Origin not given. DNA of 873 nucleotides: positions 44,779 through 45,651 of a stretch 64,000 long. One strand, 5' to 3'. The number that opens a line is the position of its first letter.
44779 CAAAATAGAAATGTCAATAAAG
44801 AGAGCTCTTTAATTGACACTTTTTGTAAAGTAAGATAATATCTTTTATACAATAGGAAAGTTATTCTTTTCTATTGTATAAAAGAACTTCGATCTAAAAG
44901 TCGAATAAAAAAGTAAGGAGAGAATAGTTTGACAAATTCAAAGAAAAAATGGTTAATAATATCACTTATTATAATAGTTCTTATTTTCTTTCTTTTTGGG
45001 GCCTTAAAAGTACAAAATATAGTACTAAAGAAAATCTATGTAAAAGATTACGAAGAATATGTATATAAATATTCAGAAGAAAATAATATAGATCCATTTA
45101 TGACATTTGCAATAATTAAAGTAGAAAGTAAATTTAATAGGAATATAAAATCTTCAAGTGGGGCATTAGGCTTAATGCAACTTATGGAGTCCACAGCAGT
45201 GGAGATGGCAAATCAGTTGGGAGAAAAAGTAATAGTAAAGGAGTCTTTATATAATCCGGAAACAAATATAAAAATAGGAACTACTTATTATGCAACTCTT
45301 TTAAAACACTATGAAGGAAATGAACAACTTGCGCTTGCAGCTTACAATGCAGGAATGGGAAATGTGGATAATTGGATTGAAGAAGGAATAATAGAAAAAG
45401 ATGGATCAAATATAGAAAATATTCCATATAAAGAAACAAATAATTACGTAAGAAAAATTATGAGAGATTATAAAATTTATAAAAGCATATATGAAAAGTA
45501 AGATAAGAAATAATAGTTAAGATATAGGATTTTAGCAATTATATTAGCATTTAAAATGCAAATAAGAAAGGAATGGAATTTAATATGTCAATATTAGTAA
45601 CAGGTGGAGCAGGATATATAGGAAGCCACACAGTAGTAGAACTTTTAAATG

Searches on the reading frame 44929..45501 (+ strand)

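Call 42: search_protein_families(library=pfam, proteins=[window:44929-45501:+], max_evalue=0.00001)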
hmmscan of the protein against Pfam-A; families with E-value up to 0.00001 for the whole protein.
window:44929-45501:+ (190 aa): 1 family
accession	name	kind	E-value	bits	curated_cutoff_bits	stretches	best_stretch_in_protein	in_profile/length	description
PF01464.25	SLT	-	1.2e-30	105.9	21.3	1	44-152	2-107/117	Transglycosylase SLT domain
